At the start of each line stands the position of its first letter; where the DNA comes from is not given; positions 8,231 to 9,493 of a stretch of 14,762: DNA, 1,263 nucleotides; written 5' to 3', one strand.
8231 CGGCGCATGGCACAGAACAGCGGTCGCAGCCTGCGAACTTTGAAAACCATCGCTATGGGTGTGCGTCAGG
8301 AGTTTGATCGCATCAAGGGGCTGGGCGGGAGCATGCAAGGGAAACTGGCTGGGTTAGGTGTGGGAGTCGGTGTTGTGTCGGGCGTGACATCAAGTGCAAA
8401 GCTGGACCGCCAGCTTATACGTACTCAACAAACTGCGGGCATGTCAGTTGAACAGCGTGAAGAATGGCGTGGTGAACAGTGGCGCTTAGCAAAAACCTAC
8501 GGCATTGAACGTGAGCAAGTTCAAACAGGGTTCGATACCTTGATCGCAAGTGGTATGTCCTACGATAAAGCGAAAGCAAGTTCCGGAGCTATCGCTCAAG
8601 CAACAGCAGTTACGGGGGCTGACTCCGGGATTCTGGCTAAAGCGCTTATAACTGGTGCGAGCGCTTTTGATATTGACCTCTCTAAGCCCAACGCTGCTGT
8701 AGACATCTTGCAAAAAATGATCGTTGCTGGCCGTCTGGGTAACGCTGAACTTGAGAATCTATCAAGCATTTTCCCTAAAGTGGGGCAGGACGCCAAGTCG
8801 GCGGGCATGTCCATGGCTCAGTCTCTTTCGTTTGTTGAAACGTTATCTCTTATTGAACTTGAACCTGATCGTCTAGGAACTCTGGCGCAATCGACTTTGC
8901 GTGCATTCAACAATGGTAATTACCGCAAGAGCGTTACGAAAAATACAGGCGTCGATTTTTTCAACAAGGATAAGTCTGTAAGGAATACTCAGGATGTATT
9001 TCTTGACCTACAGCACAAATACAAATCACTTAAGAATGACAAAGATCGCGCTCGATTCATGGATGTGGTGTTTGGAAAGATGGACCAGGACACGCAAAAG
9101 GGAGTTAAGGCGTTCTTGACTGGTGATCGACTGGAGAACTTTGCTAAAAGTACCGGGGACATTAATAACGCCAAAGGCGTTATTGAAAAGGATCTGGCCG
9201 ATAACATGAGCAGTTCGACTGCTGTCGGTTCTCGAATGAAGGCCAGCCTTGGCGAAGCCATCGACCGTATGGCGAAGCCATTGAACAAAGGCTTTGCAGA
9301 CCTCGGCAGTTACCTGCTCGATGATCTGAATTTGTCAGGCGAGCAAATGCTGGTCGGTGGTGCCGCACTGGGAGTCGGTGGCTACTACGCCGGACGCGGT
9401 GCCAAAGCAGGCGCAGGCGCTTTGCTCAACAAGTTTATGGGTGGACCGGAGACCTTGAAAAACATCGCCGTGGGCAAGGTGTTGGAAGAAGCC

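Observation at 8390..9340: Low-GC mosaic block inside the tape measure gene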

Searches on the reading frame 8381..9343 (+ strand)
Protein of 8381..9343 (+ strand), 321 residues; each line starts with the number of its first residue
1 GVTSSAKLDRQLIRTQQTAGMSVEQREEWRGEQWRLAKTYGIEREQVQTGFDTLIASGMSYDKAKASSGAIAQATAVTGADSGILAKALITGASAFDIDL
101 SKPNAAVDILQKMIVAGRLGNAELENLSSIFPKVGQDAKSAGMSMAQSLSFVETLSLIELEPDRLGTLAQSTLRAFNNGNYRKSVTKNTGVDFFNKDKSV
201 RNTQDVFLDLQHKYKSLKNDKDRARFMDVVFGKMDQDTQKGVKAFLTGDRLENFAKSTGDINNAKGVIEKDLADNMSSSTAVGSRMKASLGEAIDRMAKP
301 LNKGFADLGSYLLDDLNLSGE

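Call 21: find_homologous_proteins(query=window:8381-9343:+, max_evalue=1e-10)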
Query window:8381-9343:+ (321 aa): 60 proteins with E <= 1e-10 among 3974 candidates.
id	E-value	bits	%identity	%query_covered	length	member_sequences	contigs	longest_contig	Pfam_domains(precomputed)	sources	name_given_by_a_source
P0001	1.4e-149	515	90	84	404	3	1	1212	PF10145.15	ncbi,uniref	ncbi:phage tail tape measure protein, partial [Pseudomonas qingdaonensis]|uniref:phage tail tape mea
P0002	1.8e-126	440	84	77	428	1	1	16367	PF10145.15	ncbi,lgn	ncbi:phage tail tape measure protein, partial [Pseudomonas helleri]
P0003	1.4e-121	423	100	63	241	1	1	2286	PF10145.15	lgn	-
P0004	4.9e-121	422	100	63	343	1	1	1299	PF10145.15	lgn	-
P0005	6.8e-121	421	98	65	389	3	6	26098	PF10145.15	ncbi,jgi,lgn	jgi:hypothetical protein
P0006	8.3e-110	385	89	63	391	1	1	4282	PF10145.15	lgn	-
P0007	3.6e-90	320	59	82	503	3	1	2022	PF10145.15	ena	-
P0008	2.9e-86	308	83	55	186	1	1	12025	PF10145.15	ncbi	-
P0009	1.2e-84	302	95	49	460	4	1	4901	-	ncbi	ncbi:MAG: hypothetical protein ACRESN_03475, partial [Pseudomonas sp.]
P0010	4.0e-82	294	60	72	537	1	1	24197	PF10145.15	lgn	-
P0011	5.3e-78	280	59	70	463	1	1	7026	PF10145.15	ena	-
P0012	4.3e-72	261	47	95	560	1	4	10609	PF10145.15,PF20155.5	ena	-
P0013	3.5e-71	258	65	59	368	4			PF10145.15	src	-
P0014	4.4e-71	258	61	63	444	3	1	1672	PF10145.15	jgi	-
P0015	1.0e-70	257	46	100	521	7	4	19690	PF10145.15,PF20155.5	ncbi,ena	-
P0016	4.3e-69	251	62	64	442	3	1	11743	PF10145.15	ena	-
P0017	1.6e-68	249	64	57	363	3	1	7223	PF10145.15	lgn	-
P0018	7.4e-68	247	45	95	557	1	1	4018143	PF10145.15,PF20155.5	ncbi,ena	-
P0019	5.9e-67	244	43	98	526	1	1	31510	PF10145.15,PF20155.5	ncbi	ncbi:MAG: phage tail tape measure protein [Candidatus Sedimenticola sp. (ex Thyasira tokunagai)]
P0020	9.9e-66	240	65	57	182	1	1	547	PF10145.15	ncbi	ncbi:phage tail tape measure protein, partial [Pseudomonas juntendi]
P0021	5.4e-65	238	43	100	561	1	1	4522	PF10145.15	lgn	-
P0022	6.0e-65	238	43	100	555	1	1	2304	PF10145.15,PF20155.5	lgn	-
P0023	1.9e-64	236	46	90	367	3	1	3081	PF10145.15,PF20155.5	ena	-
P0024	4.5e-64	235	43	100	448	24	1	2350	PF10145.15,PF20155.5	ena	-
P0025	1.3e-63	233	46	92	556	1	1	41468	PF10145.15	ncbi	-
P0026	6.2e-61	224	97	36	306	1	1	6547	PF10145.15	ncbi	-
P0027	8.8e-61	224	41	90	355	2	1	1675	PF10145.15,PF20155.5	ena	-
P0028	2.2e-60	223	41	97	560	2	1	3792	PF10145.15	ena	-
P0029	3.7e-60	222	42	98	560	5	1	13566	PF10145.15,PF20155.5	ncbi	-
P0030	8.3e-59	217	41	94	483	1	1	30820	PF10145.15,PF20155.5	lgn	-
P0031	8.7e-59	217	41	98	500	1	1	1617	PF10145.15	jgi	jgi:TP901 family phage tail tape measure protein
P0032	1.5e-58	217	44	87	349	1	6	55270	PF10145.15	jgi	-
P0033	6.7e-58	214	43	87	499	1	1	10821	PF10145.15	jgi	jgi:TP901 family phage tail tape measure protein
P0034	1.1e-56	211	40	98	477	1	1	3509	PF10145.15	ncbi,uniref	ncbi:phage tail tape measure protein, partial [Metapseudomonas otitidis]|uniref:phage tail tape meas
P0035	3.6e-56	209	41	98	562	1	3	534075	PF10145.15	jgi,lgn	-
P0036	2.2e-55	206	44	80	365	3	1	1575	PF10145.15,PF20155.5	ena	-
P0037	9.1e-55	204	84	38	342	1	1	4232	PF10145.15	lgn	-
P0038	1.3e-54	204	38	100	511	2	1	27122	PF10145.15,PF20155.5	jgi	jgi:TP901 family phage tail tape measure protein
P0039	8.7e-52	194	46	77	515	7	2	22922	PF10145.15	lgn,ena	-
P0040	8.6e-51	191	43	76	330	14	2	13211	PF10145.15,PF20155.5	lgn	-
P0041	5.4e-49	185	47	66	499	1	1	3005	PF10145.15,PF20155.5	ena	-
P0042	7.5e-49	185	45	74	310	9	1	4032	PF10145.15,PF06791.19,PF20155.5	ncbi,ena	-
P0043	6.2e-48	182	41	78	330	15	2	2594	PF10145.15,PF20155.5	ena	-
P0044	7.0e-46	175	46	64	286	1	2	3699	PF10145.15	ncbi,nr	ncbi:MAG: phage tail tape measure protein [Chromatiales bacterium]|nr:phage tail tape measure protei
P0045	2.2e-44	170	49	61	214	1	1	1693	PF10145.15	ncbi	-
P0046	1.9e-43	167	45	66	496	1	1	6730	PF10145.15,PF20155.5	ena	-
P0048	3.6e-42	163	55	54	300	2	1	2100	PF10145.15,PF20155.5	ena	-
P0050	3.3e-40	156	37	74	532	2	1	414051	PF10145.15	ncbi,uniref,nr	ncbi:phage tail tape measure protein [Eikenella sp. S3360]|uniref:Phage tail tape measure protein n=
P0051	9.9e-40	155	43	68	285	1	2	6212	PF10145.15,PF20155.5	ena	-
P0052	5.4e-39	152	52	53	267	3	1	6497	PF10145.15,PF06791.19,PF20155.5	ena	-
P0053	1.8e-38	151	44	59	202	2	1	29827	PF10145.15,PF20155.5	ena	-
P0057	1.3e-28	118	45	49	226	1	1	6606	PF10145.15,PF20155.5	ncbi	-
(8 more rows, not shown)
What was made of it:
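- All protein hits of at least 80% identity are Pseudomonas (call 21).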

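Call 45: find_encoding_contigs(protein=P0010, flank=5000, max_places=2)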
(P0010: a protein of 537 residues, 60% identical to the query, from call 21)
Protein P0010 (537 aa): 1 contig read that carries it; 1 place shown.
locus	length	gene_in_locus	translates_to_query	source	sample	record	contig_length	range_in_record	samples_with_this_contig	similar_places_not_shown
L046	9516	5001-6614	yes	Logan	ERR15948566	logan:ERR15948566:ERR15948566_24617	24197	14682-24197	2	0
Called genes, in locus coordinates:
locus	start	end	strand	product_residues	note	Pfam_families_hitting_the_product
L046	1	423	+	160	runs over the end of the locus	PF05069:Phage_tail_S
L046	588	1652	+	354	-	PF13271:DUF4062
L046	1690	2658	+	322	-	PF10123:Mu-like_Pro_N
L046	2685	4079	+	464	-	PF10124:Mu-like_gpT, PF08873:Phage_Mu_Gp37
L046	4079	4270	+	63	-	-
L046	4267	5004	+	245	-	PF04984:Phage_sheath_1 (weak)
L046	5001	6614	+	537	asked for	PF10145:PhageMin_Tail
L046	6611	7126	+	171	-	PF07157:DNA_circ_N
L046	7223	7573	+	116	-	PF07409:GP46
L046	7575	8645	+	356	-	PF26078:Baseplate_J_M, PF26079:Baseplate_J_C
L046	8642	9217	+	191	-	PF10076:Phage_Mu_Gp48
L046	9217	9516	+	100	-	?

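Call 46: find_encoding_contigs(protein=P0016, flank=5000, max_places=2)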
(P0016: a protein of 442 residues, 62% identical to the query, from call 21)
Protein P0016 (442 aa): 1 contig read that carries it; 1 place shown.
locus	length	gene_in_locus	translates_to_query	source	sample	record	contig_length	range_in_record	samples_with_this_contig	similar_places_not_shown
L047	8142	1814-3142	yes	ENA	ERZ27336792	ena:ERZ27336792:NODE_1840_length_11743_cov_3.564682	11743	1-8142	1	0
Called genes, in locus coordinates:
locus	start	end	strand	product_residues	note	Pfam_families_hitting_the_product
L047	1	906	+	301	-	?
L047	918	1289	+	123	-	-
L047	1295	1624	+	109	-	-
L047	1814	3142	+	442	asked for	PF10145:PhageMin_Tail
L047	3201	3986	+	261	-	-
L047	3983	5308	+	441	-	PF07157:DNA_circ_N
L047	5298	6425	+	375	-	PF21683:GpP-like_1st, PF22255:Gp44-like_2nd, PF22630:NMB1110_3rd, PF22174:NMB1110-like_C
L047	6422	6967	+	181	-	PF06890:Phage_Mu_Gp45, PF18715:Phage_spike (weak)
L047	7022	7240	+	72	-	PF13646:HEAT_2 (weak)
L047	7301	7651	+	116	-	PF07409:GP46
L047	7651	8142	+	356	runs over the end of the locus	PF04865:Baseplate_J (weak), PF26078:Baseplate_J_M, PF26079:Baseplate_J_C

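Call 47: find_encoding_contigs(protein=P0005, flank=5000, max_places=3)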
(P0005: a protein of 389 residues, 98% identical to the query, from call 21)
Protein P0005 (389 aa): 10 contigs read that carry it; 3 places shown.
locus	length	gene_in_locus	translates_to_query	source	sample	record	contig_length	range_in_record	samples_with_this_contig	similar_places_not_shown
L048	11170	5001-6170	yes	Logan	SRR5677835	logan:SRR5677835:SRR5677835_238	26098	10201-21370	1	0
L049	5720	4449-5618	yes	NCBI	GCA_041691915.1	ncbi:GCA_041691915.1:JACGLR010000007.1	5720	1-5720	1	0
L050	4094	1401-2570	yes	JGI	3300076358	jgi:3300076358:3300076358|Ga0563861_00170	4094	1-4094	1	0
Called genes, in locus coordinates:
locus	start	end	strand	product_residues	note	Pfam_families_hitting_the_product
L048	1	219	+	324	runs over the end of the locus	PF10123:Mu-like_Pro_N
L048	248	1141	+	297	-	PF10124:Mu-like_gpT, PF25209:Phage_capsid_4 (faint)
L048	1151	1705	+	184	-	PF17891:FluMu_N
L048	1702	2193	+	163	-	PF07030:Phage_Mu_Gp36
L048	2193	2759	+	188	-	PF08873:Phage_Mu_Gp37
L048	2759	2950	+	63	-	PF10948:DUF2635 (weak)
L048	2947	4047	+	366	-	PF04984:Phage_sheath_1, PF17482:Phage_sheath_1C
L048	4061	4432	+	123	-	-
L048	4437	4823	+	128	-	-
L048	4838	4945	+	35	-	-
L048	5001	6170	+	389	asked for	PF10145:PhageMin_Tail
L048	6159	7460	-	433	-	PF14690:Zn_ribbon_ISL3 (weak), PF01610:DDE_Tnp_ISL3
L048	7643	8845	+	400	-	-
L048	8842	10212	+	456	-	PF07157:DNA_circ_N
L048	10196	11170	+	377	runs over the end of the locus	PF21683:GpP-like_1st, PF05954:Phage_GPD (weak), PF22255:Gp44-like_2nd, PF22630:NMB1110_3rd, PF22174:NMB1110-like_C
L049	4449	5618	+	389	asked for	PF10145:PhageMin_Tail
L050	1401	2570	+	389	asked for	PF10145:PhageMin_Tail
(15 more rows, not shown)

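Call 51: find_related_loci(query=A1, collection=metagenome_contigs, flank=2500)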
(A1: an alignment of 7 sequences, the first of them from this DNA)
Query A1 (321 aa) in metagenome_contigs; peptide patterns used: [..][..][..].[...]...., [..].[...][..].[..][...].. (x = any residue, [..] = any of these).
391 stretches matched a pattern; 30 encode a relative of the query (tblastn E <= 1e-3); 29 distinct loci.
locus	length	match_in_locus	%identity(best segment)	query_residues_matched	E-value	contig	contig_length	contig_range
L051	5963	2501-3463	96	1-321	0e+0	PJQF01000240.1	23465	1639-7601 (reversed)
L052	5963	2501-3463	90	1-321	0e+0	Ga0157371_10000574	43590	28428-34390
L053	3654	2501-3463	88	1-321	0e+0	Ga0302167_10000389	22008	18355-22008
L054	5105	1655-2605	88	5-321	0e+0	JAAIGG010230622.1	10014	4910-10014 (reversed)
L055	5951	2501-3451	85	5-321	0e+0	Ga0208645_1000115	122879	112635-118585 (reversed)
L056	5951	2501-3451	84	5-321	0e+0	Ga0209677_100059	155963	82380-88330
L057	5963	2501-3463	80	1-321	9e-178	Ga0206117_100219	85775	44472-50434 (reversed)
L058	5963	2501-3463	80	1-321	2e-176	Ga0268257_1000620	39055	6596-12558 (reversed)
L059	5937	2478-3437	69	2-321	3e-156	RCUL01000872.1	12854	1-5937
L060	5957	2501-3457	62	3-321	1e-133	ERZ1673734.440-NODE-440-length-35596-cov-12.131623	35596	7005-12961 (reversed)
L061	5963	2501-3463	60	1-321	3e-132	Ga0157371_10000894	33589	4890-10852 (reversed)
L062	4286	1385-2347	61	1-321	1e-132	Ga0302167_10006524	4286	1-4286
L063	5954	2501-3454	59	4-321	1e-126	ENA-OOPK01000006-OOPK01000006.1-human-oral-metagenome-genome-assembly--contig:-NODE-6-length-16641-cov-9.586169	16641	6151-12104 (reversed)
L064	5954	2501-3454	59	4-321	3e-125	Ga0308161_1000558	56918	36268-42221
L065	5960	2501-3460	58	3-321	1e-125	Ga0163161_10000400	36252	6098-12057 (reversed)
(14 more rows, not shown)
